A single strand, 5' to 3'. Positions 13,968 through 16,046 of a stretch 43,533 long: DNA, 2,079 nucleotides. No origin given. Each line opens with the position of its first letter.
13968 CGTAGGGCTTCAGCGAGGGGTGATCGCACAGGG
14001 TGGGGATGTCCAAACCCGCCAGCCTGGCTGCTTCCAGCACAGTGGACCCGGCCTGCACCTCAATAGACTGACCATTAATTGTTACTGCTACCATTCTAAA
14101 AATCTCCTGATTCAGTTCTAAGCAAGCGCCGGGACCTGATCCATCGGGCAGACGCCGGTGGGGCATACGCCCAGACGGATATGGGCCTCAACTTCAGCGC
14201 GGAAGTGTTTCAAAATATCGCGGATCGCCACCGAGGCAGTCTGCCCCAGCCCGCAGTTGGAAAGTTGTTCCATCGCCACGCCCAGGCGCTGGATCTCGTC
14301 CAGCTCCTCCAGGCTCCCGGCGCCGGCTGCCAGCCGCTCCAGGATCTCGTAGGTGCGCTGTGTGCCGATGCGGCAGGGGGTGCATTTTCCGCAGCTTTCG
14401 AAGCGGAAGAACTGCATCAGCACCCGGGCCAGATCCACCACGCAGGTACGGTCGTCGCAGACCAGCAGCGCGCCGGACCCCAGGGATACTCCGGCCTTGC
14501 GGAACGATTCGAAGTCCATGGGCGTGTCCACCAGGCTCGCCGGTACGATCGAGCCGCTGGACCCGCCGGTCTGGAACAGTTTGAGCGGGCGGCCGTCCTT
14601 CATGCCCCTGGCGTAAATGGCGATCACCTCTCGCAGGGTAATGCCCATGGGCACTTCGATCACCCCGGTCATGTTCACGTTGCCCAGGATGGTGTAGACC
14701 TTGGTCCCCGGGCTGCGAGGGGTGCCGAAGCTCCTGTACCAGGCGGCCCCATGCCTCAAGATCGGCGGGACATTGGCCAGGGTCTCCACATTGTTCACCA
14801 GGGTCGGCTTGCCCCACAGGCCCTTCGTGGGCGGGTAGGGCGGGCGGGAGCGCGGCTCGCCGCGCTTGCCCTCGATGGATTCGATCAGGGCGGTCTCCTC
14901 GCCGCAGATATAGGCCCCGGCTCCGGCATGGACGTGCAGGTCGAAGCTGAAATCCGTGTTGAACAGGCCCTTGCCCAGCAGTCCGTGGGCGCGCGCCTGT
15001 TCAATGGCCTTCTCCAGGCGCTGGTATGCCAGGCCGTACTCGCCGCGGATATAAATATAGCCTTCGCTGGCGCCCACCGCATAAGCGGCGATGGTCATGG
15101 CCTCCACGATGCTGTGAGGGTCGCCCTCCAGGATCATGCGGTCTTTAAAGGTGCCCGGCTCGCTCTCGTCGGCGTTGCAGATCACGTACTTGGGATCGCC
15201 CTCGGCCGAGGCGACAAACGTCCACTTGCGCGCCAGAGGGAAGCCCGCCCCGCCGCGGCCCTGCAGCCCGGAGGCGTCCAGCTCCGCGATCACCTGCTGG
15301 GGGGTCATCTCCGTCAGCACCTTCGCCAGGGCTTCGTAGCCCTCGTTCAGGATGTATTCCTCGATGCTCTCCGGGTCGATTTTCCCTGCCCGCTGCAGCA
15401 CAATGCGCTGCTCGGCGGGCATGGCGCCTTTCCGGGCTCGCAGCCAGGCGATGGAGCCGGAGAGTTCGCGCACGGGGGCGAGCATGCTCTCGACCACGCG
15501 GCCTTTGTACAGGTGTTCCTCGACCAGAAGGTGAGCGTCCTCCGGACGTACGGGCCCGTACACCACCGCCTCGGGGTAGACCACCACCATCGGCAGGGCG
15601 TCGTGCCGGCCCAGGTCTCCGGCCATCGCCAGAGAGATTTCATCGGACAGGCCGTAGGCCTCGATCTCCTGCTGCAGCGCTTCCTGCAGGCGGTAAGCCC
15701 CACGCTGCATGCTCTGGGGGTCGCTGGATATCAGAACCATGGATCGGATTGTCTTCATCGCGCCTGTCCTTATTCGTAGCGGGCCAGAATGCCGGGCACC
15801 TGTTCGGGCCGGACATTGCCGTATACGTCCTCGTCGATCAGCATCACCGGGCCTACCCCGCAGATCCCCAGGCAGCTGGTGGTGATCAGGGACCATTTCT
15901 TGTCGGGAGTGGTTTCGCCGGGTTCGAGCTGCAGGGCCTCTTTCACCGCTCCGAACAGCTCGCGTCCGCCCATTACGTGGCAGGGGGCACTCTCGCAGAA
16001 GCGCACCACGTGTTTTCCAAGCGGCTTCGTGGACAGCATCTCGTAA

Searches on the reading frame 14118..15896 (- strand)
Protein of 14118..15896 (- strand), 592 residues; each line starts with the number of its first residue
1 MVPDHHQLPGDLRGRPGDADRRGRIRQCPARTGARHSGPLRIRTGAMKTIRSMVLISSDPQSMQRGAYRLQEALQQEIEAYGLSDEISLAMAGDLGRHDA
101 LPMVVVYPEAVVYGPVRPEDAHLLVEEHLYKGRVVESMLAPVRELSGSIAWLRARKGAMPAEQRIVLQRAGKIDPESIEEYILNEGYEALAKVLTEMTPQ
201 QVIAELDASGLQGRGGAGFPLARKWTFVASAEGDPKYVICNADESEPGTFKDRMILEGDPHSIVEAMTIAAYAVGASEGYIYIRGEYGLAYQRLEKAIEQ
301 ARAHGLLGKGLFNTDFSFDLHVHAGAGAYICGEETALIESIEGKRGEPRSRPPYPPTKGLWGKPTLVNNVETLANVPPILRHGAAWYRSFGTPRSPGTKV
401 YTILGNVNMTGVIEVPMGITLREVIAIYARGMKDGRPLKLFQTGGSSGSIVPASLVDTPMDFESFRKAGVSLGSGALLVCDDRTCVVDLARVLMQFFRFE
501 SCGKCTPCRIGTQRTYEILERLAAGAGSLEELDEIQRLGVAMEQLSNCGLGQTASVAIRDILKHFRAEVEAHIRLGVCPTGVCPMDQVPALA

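Call 5: search_protein_families(library=pfam, proteins=[window:14118-15896:-], max_evalue=0.001)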
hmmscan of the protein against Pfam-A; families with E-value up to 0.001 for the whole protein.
window:14118-15896:- (592 aa): 3 families
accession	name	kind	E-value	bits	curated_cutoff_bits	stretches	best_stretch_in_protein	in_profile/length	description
PF01512.22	Complex1_51K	-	3.6e-50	170.2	31.2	1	208-377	3-149/150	Nuo51 FMN-binding domain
PF10589.14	NADH_4Fe-4S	-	9.1e-28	96.4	23.5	1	488-572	1-85/85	NADH-ubiquinone oxidoreductase-F iron-sulfur binding region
PF10531.15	SLBB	-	3.2e-05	24.1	27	1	400-435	1-35/55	SLBB domain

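Call 19: search_solved_structures(query=window:14118-15758:-, max_evalue=1e-20, show_alignments=1)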
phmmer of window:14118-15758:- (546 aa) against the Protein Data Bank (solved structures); distinct sequences matched with E-value up to 1e-20: 61 (the best 60 are shown).
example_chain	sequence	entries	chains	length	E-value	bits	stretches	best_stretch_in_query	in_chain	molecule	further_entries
7t2r_B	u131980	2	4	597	2.5e-170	570.9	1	5-538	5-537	NiFe hydrogenase subunit B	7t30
7q4v_B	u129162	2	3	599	6.5e-169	566.3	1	5-538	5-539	Iron hydrogenase HydB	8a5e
9bov_B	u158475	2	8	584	3.3e-159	534.3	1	16-537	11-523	NADH dehydrogenase (Quinone)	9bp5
9n5u_B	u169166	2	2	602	3.8e-155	520.8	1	15-538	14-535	NfnB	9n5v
8oh5_B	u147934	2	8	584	1.9e-150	505.4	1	19-537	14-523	NAD-reducing hydrogenase subunit HoxF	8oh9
7q4w_B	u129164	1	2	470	3.1e-150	504.7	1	132-538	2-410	Iron hydrogenase HydB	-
7p5h_B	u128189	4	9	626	6.8e-148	496.9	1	38-538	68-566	Fe-hydrogenase, subunit beta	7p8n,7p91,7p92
8a6t_B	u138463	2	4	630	1.3e-147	496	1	39-538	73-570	Electron bifurcating hydrogenase subunit HydB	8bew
9mqx_B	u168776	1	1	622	1.5e-138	466.1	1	17-538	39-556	NADH:ubiquinone oxidoreductase, NADH-binding (51 kD) subunit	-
2fug_1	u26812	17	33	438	2.1e-123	416.1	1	111-523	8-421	NADH-quinone oxidoreductase chain 1 | NADH-QUINONE OXIDOREDUCTASE SUBUNIT 1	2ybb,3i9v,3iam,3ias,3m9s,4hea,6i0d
8e9g_F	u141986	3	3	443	2.9e-114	385.9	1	127-533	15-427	NADH-quinone oxidoreductase subunit F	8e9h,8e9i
7q5y_C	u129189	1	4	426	1.1e-112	380.8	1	118-526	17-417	NADH-quinone oxidoreductase subunit F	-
6hl2_B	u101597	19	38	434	1.1e-112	380.8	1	118-526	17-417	NADH-quinone oxidoreductase subunit F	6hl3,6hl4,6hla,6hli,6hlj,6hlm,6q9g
6q9c_B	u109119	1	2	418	1.5e-112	380.3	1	118-525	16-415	NADH-quinone oxidoreductase subunit F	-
9fii_B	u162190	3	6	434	3.8e-112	379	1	118-526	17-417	NADH-quinone oxidoreductase subunit F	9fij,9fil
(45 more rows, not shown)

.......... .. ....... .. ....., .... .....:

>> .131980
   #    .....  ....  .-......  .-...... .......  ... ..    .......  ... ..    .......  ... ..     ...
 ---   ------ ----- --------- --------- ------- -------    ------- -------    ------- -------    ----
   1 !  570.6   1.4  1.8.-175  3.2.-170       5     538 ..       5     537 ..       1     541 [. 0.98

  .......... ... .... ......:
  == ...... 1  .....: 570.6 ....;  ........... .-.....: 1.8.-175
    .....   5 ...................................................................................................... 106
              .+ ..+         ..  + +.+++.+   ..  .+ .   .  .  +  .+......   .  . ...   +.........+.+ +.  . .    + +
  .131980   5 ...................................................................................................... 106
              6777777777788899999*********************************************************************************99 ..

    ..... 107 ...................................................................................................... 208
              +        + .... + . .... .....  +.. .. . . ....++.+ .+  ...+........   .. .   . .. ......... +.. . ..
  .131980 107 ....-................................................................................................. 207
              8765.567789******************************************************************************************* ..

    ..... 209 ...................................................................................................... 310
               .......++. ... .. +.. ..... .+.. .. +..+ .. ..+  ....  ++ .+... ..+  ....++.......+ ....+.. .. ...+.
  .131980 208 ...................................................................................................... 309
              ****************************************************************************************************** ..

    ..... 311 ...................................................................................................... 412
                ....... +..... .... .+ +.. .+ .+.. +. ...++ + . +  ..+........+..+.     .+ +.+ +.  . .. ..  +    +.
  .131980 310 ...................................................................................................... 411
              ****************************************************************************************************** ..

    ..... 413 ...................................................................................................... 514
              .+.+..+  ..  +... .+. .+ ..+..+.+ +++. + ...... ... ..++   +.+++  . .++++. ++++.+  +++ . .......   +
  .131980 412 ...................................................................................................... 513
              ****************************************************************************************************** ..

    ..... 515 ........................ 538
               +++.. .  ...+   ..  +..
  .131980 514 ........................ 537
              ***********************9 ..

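Call 22: find_homologous_proteins(query=window:14118-15758:-, max_evalue=1e-30)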
Query window:14118-15758:- (546 aa): 8000 proteins with E <= 1e-30 among 8000 candidates; the best 120 are listed.
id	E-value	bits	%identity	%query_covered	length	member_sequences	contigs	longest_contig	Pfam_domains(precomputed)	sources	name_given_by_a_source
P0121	0.0e+0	1233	100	100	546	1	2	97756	PF10589.15,PF01512.23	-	-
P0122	0.0e+0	1183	96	99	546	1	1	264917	PF10531.16,PF10589.15,PF01512.23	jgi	-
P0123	0.0e+0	1040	83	99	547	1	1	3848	PF10589.15,PF01512.23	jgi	jgi:NADP-reducing hydrogenase subunit HndC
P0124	0.0e+0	1038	81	99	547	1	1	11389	PF10531.16,PF10589.15,PF01512.23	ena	-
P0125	0.0e+0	1025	81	100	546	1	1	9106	PF10589.15,PF01512.23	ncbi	ncbi:MAG TPA: NADH-quinone oxidoreductase subunit NuoF [Anaerolineales bacterium]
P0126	0.0e+0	1022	82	100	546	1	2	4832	PF10589.15,PF01512.23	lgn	-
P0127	0.0e+0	1017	80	99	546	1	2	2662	PF10589.15,PF01512.23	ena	-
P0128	0.0e+0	1017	79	99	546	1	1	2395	PF10589.15,PF01512.23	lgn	-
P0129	0.0e+0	1014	81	99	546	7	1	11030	PF10531.16,PF10589.15,PF01512.23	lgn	-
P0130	0.0e+0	1013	80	100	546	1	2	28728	PF10589.15,PF01512.23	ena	-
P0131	0.0e+0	1012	79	99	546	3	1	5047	PF10589.15,PF01512.23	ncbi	-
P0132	0.0e+0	1011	80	100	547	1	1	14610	PF10589.15,PF01512.23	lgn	-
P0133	3.8e-298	1008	79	99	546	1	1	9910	PF06999.18,PF10589.15,PF01512.23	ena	-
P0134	1.8e-297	1005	81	99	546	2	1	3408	PF10531.16,PF10589.15,PF01512.23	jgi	jgi:NADP-reducing hydrogenase subunit HndC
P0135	6.4e-296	1000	80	100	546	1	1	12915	PF10589.15,PF01512.23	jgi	jgi:NADP-reducing hydrogenase subunit HndC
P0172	2.5e-287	972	76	99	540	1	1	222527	PF10531.16,PF10589.15,PF01512.23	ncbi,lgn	ncbi:MAG: NADH-quinone oxidoreductase subunit NuoF [Chloroflexota bacterium]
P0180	8.2e-287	970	76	100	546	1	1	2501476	PF10589.15,PF01512.23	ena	-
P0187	4.0e-286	968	77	99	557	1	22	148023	PF10531.16,PF10589.15,PF01512.23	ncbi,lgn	-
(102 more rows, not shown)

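Call 23: find_related_loci(query=window:14118-15758:-, collection=genome_contigs, flank=10000)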
Query window:14118-15758:- (546 aa) in genome_contigs; peptide patterns used: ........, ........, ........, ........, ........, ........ (x = any residue, [..] = any of these).
600 stretches matched a pattern (row limit reached: there are more); 599 encode a relative of the query (tblastn E <= 1e-3); the best 80 are kept; 80 distinct loci.
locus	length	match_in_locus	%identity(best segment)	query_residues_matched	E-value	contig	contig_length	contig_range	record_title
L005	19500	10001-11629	60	1-545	0e+0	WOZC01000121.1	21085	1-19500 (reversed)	MAG: Anaerolineaceae bacterium isolate WOFB14 NODE_970_length_21085_cov_10.050689, whole genome shotgun sequence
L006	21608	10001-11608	48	1-537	2e-173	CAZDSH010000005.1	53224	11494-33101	MAG TPA_asm: uncultured Clostridiaceae bacterium isolate SRP192927_co8_352 genome assembly, contig: NODE_425_length_5322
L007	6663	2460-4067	44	1-537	1e-150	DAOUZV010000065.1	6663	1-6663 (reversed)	MAG TPA_asm: Chloroflexota bacterium isolate CSMAG_962 CSMAG_962_k141_3479259_length_6663_cov_8.0000, whole genome shotg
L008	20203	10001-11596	45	5-537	2e-150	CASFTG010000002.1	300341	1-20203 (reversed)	uncultured bacterium isolate A3_L3_373373_idba_bin.15 genome assembly, contig: A3_L3_373373_idba_bin.15.fa_scaffold_5, w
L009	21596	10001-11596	44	5-537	2e-147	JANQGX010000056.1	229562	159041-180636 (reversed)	MAG: SAR324 cluster bacterium isolate PL23b_bin.69 k99_1009302, whole genome shotgun sequence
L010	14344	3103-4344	52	119-532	2e-139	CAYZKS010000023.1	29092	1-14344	MAG TPA_asm: uncultured Anaerolineales bacterium isolate SRP098346_co1_3 genome assembly, contig: NODE_1171_length_29092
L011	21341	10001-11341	49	49-519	4e-137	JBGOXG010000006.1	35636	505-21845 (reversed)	MAG: Anaerolineae bacterium isolate OBJ_0618_130150_72 k141_77195_length_35636_cov_152.9426, whole genome shotgun sequen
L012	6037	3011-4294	46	106-533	4e-130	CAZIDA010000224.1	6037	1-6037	MAG TPA_asm: uncultured Acidobacteriota bacterium isolate SRP271791_co2_76 genome assembly, contig: NODE_3878_length_603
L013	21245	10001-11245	48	119-533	3e-128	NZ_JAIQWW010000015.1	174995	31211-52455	Phyllobacterium chamaecytisi strain KW56 15, whole genome shotgun sequence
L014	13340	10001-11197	50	111-527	2e-127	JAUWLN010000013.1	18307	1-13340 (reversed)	MAG: Dehalococcoidia bacterium isolate CSMAG_2373 CSMAG_2373_k141_1314905_length_18307_cov_8.0000, whole genome shotgun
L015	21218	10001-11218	53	115-519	5e-127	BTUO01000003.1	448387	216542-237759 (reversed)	MAG: Acidobacteriota bacterium AMX-MBFR-36 DNA, sequence03, whole genome shotgun sequence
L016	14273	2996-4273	46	111-535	3e-126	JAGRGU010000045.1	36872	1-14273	MAG: Gammaproteobacteria bacterium isolate HKST-UBA182 2015-01-06_1_(paired)_contig_44618, whole genome shotgun sequence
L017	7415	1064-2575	44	5-517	2e-124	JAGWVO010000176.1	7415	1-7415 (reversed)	MAG: Planctomycetota bacterium isolate REEB421 contig-150_17873, whole genome shotgun sequence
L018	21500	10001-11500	43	8-519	1e-123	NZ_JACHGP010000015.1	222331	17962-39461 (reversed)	Mycobacterium sp. AZCC_0083 Ga0417319_15, whole genome shotgun sequence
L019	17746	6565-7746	52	118-512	9e-123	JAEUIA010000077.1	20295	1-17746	MAG: Planctomycetota bacterium isolate new MAG-31 k141_82752, whole genome shotgun sequence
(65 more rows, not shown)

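Call 25: find_encoding_contigs(protein=P0180, flank=10000, max_places=1)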
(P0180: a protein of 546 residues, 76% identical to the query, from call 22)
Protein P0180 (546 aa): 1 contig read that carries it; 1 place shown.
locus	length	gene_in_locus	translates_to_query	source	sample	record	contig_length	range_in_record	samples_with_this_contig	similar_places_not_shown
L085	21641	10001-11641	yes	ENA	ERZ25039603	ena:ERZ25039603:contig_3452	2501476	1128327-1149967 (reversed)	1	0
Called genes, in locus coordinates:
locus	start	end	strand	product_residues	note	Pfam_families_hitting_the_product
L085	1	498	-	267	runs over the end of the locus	PF03976:PPK2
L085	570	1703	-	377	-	PF01385:OrfB_IS605, PF07282:Cas12f1-like_TNB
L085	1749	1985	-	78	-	PF01797:Y1_Tnp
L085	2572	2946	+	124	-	PF00903:Glyoxalase, PF18029:Glyoxalase_6, PF22677:Ble-like_N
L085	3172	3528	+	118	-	PF07085:DRTGG (weak)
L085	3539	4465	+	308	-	PF00571:CBS, PF02518:HATPase_c (weak)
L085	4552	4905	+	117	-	PF07085:DRTGG (weak)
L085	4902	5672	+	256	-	PF02811:PHP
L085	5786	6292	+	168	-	PF01257:2Fe-2S_thioredx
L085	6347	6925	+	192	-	PF02518:HATPase_c, PF13589:HATPase_c_3 (weak)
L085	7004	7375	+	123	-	-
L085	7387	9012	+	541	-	PF01512:Complex1_51K, PF10531:SLBB (weak)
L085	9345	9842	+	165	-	PF01257:2Fe-2S_thioredx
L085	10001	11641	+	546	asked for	PF01512:Complex1_51K, PF10589:NADH_4Fe-4S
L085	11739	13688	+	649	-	PF00111:Fer2, PF13510:Fer2_4, PF10588:NADH-G_4Fe-4S_3, PF13237:Fer4_10, PF22117:Fer4_Nqo3, PF12838:Fer4_7, PF04879:Molybdop_Fe4S4, PF00384:Molybdopterin, +5 more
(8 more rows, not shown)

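Call 26: find_encoding_contigs(protein=P0172, flank=10000, max_places=1)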
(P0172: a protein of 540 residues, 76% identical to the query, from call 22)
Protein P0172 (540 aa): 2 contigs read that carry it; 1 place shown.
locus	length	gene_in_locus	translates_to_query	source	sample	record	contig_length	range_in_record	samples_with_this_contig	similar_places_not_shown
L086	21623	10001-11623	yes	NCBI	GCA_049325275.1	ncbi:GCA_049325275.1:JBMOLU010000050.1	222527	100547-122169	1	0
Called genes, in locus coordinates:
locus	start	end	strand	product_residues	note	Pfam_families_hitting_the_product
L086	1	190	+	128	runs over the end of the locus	PF07085:DRTGG (weak)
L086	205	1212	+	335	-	PF00571:CBS, PF13581:HATPase_c_2 (weak), PF02518:HATPase_c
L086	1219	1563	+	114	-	PF07085:DRTGG, PF02603:Hpr_kinase_N (weak)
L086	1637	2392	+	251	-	PF02811:PHP (weak)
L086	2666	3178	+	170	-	PF01257:2Fe-2S_thioredx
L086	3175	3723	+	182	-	PF02518:HATPase_c, PF13589:HATPase_c_3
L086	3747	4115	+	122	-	PF01257:2Fe-2S_thioredx (weak)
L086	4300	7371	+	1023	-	PF06999:Suc_Fer-like (weak), PF01512:Complex1_51K, PF10589:NADH_4Fe-4S, PF14691:Fer4_20, PF07992:Pyr_redox_2, PF12831:FAD_oxidored, PF13450:NAD_binding_8, PF13738:Pyr_redox_3, +7 more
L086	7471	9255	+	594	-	PF01512:Complex1_51K, PF10531:SLBB (weak), PF00037:Fer4 (faint), PF10589:NADH_4Fe-4S, PF13237:Fer4_10 (weak), PF14697:Fer4_21 (weak), PF12838:Fer4_7, PF13187:Fer4_9 (weak), +2 more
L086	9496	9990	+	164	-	PF01257:2Fe-2S_thioredx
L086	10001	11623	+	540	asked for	PF01512:Complex1_51K, PF10531:SLBB (weak), PF10589:NADH_4Fe-4S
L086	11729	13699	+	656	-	PF00111:Fer2, PF13510:Fer2_4, PF10588:NADH-G_4Fe-4S_3, PF13183:Fer4_8 (weak), PF22117:Fer4_Nqo3, PF12838:Fer4_7, PF04879:Molybdop_Fe4S4, PF00384:Molybdopterin, +4 more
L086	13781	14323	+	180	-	PF01058:Oxidored_q6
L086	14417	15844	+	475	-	PF27537:HoxH, PF00374:NiFeSe_Hases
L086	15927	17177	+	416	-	PF00515:TPR_1 (faint), PF07719:TPR_2 (faint), PF13414:TPR_11 (weak), PF13428:TPR_14 (faint), PF13431:TPR_17 (faint), PF13432:TPR_16 (weak), PF13181:TPR_8 (weak)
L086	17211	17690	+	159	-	-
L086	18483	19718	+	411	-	PF07690:MFS_1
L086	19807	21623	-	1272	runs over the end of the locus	PF13519:VWA_2 (weak)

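Call 27: find_encoding_contigs(protein=P0187, flank=10000, max_places=1)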
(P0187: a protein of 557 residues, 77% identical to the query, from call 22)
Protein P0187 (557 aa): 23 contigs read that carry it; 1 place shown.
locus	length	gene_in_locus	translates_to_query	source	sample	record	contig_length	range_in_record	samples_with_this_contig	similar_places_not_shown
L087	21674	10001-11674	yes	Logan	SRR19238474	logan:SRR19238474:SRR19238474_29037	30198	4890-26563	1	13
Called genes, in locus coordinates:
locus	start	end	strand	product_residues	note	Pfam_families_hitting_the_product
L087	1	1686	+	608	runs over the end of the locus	PF00664:ABC_membrane, PF00005:ABC_tran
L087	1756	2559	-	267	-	PF03976:PPK2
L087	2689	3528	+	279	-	PF02634:FdhD-NarQ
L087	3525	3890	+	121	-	PF07085:DRTGG (weak)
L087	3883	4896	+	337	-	PF00571:CBS, PF13581:HATPase_c_2, PF02518:HATPase_c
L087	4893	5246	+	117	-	PF07085:DRTGG (weak)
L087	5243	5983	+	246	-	PF02811:PHP (weak)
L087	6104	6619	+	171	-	PF01257:2Fe-2S_thioredx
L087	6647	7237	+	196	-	PF02518:HATPase_c, PF13589:HATPase_c_3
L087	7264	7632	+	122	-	-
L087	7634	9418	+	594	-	PF01512:Complex1_51K, PF10531:SLBB (weak), PF12797:Fer4_2 (faint), PF10589:NADH_4Fe-4S, PF12837:Fer4_6 (faint), PF12838:Fer4_7, PF13187:Fer4_9 (weak), PF00037:Fer4 (weak), +1 more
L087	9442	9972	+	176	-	PF01257:2Fe-2S_thioredx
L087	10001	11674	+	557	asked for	PF01512:Complex1_51K, PF10531:SLBB (faint), PF10589:NADH_4Fe-4S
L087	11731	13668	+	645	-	PF00111:Fer2, PF13510:Fer2_4, PF10588:NADH-G_4Fe-4S_3, PF13237:Fer4_10 (weak), PF22117:Fer4_Nqo3, PF12838:Fer4_7, PF04879:Molybdop_Fe4S4, PF00384:Molybdopterin, +5 more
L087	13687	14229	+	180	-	PF01058:Oxidored_q6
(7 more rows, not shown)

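Call 47: search_protein_families(library=pfam, proteins=[L086:4300-7371:+], max_evalue=0.00001)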
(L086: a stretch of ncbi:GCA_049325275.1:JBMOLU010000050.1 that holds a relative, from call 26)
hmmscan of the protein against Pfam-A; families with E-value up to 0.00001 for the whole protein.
L086:4300-7371:+ (1023 aa): 15 families
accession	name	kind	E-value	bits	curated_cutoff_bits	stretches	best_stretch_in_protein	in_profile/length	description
PF01512.22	Complex1_51K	-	4.4e-45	153.7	31.2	1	155-326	1-149/150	Nuo51 FMN-binding domain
PF07992.20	Pyr_redox_2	-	1.2e-36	127.1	26.1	1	628-924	1-291/291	Pyridine nucleotide-disulphide oxidoreductase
PF10589.14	NADH_4Fe-4S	-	4.8e-36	123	23.5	1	437-521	1-85/85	NADH-ubiquinone oxidoreductase-F iron-sulfur binding region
PF14691.11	Fer4_20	-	2.4e-24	85.8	25.8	1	525-614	22-109/113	Dihydroprymidine dehydrogenase domain II, 4Fe-4S cluster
PF13738.12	Pyr_redox_3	-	5e-14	52.7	30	1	715-908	124-305/305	Pyridine nucleotide-disulphide oxidoreductase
PF00070.33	Pyr_redox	-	3e-12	47.3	22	1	761-835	1-80/82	Pyridine nucleotide-disulphide oxidoreductase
PF13450.12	NAD_binding_8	-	3e-10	40.7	21.9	1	632-667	1-36/68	NAD(P)-binding Rossmann-like domain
PF12831.13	FAD_oxidored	-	9.1e-08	32.2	27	1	630-670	2-42/416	FAD dependent oxidoreductase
PF13241.12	NAD_binding_7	-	3.6e-07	31.1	22.1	0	757-804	5-48/104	Putative NAD(P)-binding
PF00890.30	FAD_binding_2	-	5.1e-07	29.7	20.4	1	630-667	2-39/414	FAD binding domain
PF06999.17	Suc_Fer-like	-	1.1e-06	29.3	34.9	1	6-92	97-188/191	Sucrase/ferredoxin-like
PF01266.30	DAO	-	1.3e-06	28.6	27.9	1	629-663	1-35/353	FAD dependent oxidoreductase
PF03486.20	HI0933_like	-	5.9e-06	26.4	50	0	629-663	2-36/244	HI0933-like protein Rossmann domain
PF10531.15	SLBB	-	6.3e-06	26.4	27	0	350-398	2-53/55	SLBB domain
PF01262.27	AlaDh_PNT_C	-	8.5e-06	25.8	23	0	622-659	23-60/214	Alanine dehydrogenase/PNT, C-terminal domain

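Call 73: search_protein_families(library=ncbifam, proteins=[window:14118-15758:-], max_evalue=0.00001)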
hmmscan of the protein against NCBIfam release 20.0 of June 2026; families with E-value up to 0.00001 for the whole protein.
window:14118-15758:- (546 aa): 8 families
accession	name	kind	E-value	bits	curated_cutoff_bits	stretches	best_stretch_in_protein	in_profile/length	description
TIGR01959.1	nuoF_fam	equivalog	1e-156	521.5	558.65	1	127-527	9-410/410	NADH-quinone oxidoreductase subunit NuoF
NF010120.0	PRK13596.1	equivalog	1.6e-125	419.1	389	1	145-528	32-418/433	NADH-quinone oxidoreductase subunit NuoF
NF008436.0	PRK11278.1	equivalog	8.8e-119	397.3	749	1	128-528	23-427/448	NADH-quinone oxidoreductase subunit NuoF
TIGR04481.1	PR_assoc_PrdC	equivalog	8.5e-11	41.3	490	1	146-330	65-222/425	proline reductase-associated electron transfer protein PrdC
TIGR01945.1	rnfC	subfamily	2.3e-10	39.6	245.95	1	144-255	112-221/435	RnfABCDGE type electron transport complex subunit C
NF041612.1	fdxn_Clost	equivalog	9.1e-10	39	150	1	22-92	30-100/102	2Fe-2S ferredoxin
NF003454.1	PRK05035.1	equivalog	2.5e-09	36.2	345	1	147-255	117-222/556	electron transport complex subunit RsxC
NF041613.1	fdxn_Azotob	equivalog_domain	4e-09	36.7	195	1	18-96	26-104/107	2Fe-2S ferredoxin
